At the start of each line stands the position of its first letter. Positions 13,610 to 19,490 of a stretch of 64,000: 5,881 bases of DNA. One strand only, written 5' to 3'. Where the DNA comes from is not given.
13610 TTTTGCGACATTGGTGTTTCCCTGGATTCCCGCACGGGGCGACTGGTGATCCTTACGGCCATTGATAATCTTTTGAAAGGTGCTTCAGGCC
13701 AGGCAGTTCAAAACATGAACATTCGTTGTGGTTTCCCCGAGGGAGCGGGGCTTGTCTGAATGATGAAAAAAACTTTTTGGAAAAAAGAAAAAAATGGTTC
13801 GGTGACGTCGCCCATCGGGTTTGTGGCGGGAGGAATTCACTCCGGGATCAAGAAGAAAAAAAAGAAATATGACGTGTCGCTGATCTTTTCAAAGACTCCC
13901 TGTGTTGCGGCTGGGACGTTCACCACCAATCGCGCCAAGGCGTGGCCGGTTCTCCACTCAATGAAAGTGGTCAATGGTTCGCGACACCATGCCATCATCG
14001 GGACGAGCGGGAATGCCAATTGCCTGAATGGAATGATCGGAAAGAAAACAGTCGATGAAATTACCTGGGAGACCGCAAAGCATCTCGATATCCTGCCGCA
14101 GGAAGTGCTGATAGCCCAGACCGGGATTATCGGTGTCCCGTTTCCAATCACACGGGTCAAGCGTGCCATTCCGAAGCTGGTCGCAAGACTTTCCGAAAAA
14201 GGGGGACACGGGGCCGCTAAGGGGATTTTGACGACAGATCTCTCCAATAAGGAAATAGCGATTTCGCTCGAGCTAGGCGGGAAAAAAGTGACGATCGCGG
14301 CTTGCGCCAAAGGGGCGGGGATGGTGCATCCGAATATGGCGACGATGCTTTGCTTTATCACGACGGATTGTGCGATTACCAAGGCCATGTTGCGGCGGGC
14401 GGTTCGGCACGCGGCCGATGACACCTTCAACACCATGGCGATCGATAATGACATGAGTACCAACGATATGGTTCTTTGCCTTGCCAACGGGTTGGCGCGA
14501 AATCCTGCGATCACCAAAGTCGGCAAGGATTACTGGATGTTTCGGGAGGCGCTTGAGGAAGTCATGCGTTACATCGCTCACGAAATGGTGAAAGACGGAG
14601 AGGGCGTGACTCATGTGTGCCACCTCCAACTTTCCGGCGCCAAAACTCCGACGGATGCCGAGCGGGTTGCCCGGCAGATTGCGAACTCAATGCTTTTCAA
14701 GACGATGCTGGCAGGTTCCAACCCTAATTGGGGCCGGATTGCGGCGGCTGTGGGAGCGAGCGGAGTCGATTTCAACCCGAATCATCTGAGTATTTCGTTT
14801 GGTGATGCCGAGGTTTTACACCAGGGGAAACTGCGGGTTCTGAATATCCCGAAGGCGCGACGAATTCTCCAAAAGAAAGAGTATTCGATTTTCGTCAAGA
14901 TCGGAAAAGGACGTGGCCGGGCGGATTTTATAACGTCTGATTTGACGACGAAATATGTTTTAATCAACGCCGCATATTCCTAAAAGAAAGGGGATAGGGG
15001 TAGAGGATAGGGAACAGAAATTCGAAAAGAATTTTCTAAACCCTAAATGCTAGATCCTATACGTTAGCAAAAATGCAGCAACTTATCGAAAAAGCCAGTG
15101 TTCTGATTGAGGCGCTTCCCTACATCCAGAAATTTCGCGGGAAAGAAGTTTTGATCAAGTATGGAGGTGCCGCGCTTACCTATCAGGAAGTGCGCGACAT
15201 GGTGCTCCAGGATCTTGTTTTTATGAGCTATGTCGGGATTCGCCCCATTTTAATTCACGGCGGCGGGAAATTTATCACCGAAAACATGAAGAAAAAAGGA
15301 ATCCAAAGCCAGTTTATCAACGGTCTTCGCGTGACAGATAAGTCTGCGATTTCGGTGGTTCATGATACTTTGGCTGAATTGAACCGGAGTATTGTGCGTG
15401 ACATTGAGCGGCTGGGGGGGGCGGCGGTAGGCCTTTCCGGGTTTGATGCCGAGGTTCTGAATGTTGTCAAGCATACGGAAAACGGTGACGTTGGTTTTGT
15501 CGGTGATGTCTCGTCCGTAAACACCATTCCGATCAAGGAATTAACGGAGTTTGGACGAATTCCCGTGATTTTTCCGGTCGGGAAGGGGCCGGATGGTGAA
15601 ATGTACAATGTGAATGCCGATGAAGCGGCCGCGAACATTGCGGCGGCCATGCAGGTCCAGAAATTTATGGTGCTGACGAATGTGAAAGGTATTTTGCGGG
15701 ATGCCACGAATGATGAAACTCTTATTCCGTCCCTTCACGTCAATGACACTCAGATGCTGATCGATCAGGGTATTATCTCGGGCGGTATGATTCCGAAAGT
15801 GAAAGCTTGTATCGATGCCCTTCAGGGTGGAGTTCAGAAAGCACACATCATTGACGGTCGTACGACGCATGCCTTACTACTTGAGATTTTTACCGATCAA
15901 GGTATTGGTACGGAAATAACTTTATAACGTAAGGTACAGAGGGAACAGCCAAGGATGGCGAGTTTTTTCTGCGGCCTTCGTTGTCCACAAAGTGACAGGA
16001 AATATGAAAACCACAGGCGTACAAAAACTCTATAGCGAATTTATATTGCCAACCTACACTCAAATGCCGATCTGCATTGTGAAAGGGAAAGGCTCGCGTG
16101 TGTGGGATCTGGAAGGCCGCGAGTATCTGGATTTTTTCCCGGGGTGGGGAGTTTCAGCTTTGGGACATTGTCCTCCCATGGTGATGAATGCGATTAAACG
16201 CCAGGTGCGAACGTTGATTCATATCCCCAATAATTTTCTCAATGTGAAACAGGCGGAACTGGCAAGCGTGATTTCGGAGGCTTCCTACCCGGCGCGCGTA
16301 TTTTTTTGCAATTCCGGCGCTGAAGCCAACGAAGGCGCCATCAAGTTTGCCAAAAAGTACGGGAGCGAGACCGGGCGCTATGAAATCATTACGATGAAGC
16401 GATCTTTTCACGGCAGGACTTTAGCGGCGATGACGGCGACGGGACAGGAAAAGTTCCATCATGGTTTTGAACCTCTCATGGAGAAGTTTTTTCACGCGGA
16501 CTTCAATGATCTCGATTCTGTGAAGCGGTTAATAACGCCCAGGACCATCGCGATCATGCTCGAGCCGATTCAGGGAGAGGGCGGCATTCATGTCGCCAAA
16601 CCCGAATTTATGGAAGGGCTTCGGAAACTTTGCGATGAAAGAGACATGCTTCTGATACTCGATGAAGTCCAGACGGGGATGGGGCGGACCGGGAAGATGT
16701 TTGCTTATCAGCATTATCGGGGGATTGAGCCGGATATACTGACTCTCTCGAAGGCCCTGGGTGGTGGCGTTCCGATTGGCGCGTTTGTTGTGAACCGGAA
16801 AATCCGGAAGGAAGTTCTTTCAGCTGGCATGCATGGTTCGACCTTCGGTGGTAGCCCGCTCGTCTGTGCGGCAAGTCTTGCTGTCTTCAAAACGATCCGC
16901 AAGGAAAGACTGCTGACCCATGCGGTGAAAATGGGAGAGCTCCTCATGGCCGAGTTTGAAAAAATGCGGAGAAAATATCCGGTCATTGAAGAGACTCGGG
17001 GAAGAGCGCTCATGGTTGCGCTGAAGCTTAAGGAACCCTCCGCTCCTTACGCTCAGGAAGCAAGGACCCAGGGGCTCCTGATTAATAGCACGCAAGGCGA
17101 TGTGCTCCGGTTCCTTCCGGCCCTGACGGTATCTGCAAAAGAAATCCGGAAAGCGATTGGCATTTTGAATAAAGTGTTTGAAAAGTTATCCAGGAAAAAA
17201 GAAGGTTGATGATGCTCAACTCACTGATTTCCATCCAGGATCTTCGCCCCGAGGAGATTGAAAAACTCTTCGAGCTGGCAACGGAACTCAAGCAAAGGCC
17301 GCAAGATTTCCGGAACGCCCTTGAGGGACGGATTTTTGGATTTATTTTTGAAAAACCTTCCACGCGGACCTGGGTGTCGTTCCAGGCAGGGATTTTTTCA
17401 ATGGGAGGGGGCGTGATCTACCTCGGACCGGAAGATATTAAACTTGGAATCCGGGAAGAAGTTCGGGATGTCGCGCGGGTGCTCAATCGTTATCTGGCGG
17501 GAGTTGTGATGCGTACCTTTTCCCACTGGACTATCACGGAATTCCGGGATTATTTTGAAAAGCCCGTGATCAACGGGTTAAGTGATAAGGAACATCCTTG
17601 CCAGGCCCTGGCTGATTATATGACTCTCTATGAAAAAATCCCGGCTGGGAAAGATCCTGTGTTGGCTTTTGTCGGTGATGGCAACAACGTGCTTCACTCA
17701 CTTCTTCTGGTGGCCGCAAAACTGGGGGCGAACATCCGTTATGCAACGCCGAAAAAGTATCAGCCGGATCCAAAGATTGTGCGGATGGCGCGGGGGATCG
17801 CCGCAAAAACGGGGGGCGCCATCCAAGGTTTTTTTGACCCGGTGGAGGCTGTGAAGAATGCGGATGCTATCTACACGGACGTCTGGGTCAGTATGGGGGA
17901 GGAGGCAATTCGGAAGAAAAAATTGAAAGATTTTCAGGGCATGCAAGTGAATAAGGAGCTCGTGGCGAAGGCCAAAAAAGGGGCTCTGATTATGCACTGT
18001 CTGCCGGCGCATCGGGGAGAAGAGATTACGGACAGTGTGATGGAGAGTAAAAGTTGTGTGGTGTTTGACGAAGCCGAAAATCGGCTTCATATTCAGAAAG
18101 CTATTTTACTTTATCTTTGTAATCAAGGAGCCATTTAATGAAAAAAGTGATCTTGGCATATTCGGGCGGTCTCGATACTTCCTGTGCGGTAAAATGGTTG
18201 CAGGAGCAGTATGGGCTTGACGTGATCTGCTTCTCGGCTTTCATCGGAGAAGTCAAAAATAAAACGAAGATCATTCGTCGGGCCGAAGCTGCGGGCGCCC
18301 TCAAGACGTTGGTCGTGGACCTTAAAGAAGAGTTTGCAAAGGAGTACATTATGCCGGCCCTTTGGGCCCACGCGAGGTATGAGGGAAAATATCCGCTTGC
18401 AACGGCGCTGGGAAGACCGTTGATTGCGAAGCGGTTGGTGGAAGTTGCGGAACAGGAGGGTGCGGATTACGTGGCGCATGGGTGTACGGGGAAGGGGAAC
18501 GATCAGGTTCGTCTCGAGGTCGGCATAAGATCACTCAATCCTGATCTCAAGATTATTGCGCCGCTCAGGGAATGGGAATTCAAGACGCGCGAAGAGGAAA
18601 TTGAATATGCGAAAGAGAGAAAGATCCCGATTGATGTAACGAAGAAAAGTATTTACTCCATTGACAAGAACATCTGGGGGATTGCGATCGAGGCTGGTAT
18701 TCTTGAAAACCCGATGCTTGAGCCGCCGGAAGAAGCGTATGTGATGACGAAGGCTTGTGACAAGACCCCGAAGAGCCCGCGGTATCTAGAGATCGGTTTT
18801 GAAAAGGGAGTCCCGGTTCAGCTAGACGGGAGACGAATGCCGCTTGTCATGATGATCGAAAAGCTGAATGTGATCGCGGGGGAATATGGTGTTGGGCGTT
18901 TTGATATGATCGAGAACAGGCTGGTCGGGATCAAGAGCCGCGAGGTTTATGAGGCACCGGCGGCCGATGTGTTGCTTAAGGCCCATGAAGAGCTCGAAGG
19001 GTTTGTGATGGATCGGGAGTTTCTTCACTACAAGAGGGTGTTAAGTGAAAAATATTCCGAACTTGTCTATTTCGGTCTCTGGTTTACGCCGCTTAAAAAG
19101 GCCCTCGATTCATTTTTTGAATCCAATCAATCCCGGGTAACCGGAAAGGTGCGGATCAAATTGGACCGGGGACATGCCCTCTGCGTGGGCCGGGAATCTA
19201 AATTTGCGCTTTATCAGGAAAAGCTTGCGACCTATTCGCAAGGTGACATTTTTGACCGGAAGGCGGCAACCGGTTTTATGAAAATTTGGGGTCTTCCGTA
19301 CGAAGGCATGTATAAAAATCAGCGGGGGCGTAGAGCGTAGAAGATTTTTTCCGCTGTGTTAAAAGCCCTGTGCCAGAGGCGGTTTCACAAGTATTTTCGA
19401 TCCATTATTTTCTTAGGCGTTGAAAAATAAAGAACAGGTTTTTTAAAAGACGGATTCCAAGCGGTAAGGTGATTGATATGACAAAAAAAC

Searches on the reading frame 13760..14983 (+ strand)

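Call 84: search_protein_families(library=pfam, proteins=[window:13760-14983:+], max_evalue=0.00001)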
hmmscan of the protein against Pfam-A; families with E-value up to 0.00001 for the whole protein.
window:13760-14983:+ (407 aa): 1 family
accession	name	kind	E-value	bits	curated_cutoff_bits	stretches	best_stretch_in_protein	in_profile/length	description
PF01960.23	ArgJ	-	8.6e-127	423.4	32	1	23-407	2-376/377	ArgJ family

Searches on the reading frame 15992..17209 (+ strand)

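Call 84: search_protein_families(library=pfam, proteins=[window:15992-17209:+], max_evalue=0.00001)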
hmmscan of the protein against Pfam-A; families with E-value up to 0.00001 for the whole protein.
window:15992-17209:+ (405 aa): 1 family
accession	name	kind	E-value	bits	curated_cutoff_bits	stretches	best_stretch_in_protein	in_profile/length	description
PF00202.27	Aminotran_3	-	3.9e-112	375.3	30.5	1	21-395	5-402/403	Aminotransferase class-III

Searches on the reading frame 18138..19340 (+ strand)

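Call 84: search_protein_families(library=pfam, proteins=[window:18138-19340:+], max_evalue=0.00001)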
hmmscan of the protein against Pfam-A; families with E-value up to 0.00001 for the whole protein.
window:18138-19340:+ (400 aa): 2 families
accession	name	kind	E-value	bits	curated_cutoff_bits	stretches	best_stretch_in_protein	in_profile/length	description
PF20979.2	Arginosuc_syn_C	-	2.1e-87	292.8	27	1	173-387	1-215/219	Arginosuccinate synthase C-terminal domain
PF00764.25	Arginosuc_synth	-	1.4e-66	223.9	27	1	3-164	1-162/162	Arginosuccinate synthase N-terminal HUP domain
